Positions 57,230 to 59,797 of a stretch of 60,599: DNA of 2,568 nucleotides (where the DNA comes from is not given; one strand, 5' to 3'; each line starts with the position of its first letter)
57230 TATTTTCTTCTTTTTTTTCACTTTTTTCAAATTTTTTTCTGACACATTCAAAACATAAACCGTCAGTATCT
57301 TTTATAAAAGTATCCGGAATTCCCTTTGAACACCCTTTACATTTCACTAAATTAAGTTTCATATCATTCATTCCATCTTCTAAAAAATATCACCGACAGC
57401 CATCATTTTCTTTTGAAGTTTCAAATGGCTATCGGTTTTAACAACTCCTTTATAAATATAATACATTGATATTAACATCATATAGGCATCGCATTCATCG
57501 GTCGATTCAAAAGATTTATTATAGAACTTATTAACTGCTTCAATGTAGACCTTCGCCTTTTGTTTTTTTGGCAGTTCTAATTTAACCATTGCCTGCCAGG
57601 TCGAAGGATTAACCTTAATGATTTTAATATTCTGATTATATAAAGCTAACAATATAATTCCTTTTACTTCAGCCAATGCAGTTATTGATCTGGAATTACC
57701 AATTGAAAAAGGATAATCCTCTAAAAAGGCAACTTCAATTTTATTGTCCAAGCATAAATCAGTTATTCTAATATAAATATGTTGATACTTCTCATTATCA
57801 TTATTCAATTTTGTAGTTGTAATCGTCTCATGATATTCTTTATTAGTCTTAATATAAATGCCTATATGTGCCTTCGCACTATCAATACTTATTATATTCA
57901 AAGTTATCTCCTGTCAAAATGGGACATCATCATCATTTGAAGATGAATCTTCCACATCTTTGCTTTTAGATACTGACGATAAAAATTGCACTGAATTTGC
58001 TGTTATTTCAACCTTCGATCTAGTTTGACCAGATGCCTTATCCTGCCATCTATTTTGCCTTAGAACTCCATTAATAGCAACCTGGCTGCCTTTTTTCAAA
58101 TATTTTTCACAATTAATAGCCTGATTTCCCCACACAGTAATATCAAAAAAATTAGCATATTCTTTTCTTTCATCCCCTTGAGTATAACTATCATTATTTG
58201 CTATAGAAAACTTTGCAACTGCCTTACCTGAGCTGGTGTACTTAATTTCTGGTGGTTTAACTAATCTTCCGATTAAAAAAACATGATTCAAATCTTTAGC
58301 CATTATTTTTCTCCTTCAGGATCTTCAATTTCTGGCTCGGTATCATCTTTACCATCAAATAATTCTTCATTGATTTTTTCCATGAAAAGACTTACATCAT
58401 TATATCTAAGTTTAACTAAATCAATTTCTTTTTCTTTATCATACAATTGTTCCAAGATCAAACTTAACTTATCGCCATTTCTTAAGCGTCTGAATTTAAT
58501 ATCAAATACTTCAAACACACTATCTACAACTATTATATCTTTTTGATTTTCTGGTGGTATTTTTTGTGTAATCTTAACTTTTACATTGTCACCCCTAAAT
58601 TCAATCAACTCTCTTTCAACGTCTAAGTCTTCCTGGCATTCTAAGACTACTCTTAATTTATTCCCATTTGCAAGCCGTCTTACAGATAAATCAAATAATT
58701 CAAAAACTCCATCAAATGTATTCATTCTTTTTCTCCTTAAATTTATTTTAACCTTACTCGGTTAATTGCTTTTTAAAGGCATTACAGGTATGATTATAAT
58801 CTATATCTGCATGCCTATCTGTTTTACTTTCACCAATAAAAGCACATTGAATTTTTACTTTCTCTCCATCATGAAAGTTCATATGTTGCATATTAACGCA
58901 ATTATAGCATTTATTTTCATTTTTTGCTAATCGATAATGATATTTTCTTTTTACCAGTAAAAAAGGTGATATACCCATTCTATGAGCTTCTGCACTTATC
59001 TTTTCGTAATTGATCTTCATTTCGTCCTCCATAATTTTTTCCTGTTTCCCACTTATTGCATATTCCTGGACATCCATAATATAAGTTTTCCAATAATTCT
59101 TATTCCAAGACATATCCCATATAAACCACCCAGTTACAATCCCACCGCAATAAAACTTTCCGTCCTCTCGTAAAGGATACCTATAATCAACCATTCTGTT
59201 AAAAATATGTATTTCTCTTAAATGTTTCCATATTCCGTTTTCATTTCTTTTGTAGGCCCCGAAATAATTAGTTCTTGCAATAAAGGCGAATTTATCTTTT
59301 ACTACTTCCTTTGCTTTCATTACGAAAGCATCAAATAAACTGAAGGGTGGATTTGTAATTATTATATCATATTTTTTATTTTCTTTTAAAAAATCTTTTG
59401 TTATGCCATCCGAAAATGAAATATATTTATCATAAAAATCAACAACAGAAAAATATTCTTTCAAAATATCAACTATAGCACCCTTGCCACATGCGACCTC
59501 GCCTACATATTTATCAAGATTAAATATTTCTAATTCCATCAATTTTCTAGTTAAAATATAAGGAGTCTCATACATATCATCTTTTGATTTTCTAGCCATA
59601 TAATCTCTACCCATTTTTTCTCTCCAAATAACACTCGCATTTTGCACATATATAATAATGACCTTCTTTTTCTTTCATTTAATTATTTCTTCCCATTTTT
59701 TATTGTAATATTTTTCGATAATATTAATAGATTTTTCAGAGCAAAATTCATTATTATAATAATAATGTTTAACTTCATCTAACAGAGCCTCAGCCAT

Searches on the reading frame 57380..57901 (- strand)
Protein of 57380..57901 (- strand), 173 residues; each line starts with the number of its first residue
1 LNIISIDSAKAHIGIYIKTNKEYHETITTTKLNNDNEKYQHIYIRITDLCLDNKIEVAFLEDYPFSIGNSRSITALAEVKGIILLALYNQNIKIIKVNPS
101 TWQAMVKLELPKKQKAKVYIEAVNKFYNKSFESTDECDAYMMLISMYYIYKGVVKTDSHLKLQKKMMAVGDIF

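Call 31: find_related_loci(query=window:57380-57901:-, collection=viral_contigs, flank=6000)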
Query window:57380-57901:- (173 aa) in viral_contigs; peptide patterns used: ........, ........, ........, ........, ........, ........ (x = any residue, [..] = any of these).
10 stretches matched a pattern; 1 encode a relative of the query (tblastn E <= 1e-3); 1 distinct loci.
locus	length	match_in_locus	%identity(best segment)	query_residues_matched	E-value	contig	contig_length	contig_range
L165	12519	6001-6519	99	1-173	5e-116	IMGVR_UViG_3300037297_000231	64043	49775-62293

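Call 63: search_protein_families(library=phrogs, proteins=[window:57380-57901:-], max_evalue=0.001)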
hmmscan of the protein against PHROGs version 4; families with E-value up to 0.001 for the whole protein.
window:57380-57901:- (173 aa): 3 families
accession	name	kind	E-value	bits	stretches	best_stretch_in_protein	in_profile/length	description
phrog_159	-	DNA, RNA and nucleotide metabolism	3.3e-11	43.8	1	19-158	106-257/330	RuvC-like Holliday junction resolvase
phrog_827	-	DNA, RNA and nucleotide metabolism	6e-06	27.5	1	67-144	77-153/161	Holliday junction resolvase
phrog_1770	-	DNA, RNA and nucleotide metabolism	0.00021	22.3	1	2-149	5-148/158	Holliday junction resolvase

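Call 90: find_homologous_proteins(query=window:57380-57901:-)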
Query window:57380-57901:- (173 aa): 9 proteins with E <= 0.001 among 54 candidates.
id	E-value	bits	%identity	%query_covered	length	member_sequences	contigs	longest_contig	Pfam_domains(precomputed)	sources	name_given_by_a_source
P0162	4.9e-107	373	100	100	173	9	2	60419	-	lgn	-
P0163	2.4e-60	221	63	100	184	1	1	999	-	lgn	-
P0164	1.3e-57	212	63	100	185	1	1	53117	-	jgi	jgi:Holliday junction resolvasome RuvABC endonuclease subunit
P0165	2.3e-56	208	62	100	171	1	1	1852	-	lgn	-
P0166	1.6e-55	205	60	100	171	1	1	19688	-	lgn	-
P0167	1.4e-53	199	56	100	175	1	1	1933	-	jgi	jgi:Holliday junction resolvasome RuvABC endonuclease subunit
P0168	1.5e-52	196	56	100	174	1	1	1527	PF02075.24,PF07066.18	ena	-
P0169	3.4e-47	178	53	100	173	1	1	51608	-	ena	-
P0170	7.8e-46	174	51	100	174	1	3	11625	PF02075.24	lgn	-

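Call 91: find_encoding_contigs(protein=P0164, flank=10000, max_places=1)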
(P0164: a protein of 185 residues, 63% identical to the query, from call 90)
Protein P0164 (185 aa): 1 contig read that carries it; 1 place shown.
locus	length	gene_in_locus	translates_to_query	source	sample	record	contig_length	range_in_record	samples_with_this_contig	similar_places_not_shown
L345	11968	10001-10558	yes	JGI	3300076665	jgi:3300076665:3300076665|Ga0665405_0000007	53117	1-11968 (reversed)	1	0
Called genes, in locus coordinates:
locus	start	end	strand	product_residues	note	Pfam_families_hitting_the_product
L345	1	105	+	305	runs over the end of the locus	PF00015:MCPsignal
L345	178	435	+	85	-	-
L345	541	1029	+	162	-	-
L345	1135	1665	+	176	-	-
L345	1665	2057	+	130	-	-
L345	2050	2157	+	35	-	-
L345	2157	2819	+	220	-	-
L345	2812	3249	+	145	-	-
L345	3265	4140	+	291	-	-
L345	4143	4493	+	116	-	-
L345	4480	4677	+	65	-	-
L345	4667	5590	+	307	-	-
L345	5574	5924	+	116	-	-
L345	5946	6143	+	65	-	-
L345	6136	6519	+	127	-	-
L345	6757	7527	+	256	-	PF04492:Phage_rep_O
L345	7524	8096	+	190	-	-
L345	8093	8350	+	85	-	-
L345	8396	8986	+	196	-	-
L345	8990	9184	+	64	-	-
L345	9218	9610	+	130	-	-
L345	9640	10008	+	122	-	-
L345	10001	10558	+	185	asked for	-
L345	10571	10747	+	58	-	-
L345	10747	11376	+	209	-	-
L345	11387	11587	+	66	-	-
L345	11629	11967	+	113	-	?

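Call 92: find_encoding_contigs(protein=P0166, flank=10000, max_places=1)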
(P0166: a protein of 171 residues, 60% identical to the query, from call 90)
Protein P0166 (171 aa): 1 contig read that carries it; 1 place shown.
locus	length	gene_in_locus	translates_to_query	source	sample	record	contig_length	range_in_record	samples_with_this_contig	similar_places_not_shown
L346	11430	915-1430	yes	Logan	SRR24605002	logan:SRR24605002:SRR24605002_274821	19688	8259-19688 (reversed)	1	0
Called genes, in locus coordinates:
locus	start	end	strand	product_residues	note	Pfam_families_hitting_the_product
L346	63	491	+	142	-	-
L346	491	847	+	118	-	PF00436:SSB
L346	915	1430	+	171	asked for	-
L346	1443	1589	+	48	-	-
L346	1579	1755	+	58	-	-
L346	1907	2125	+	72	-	-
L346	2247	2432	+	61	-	-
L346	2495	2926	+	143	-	-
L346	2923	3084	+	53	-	-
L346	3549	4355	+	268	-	PF01551:Peptidase_M23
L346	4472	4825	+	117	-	-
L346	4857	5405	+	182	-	PF03592:Terminase_2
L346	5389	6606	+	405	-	PF04466:Terminase_3, PF03237:Terminase_6N, PF17289:Terminase_6C, PF22530:Terminase-T7_RNaseH-like (weak)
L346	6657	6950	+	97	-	-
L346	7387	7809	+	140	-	-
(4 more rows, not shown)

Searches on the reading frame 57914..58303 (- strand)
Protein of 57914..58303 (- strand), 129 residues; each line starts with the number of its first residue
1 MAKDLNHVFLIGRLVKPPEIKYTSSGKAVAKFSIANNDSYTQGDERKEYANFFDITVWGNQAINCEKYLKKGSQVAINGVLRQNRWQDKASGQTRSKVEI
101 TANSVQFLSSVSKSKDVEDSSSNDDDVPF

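Call 82: search_protein_families(library=pfam, proteins=[window:57914-58303:-], max_evalue=0.01)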
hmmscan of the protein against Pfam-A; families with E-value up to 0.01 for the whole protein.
window:57914-58303:- (129 aa): 4 families
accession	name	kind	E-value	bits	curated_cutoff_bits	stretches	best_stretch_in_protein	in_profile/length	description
PF00436.31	SSB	-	2.9e-33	114.5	26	1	5-108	1-104/104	Single-strand binding protein family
PF22657.2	SSB_1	-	0.00096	19.7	27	1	6-87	1-81/91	Another single-strand binding protein family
PF11506.14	DUF3217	-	0.0014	19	26.4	1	32-101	23-88/104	Protein of unknown function (DUF3217)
PF01336.31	tRNA_anti-codon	-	0.0095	16.3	27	0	53-106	29-73/75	OB-fold nucleic acid binding domain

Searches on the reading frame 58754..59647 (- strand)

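Call 63: search_protein_families(library=phrogs, proteins=[window:58754-59647:-], max_evalue=0.001)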
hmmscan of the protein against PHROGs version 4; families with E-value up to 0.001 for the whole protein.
window:58754-59647:- (297 aa): 3 families
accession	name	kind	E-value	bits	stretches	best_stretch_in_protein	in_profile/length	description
phrog_799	-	other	1.9e-30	107.5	1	11-185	200-372/458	DNA methyltransferase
phrog_9133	-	unknown function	0.00082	18.3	0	16-119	727-847/1259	-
phrog_2713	-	unknown function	0.00094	19.3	0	79-113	277-311/520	-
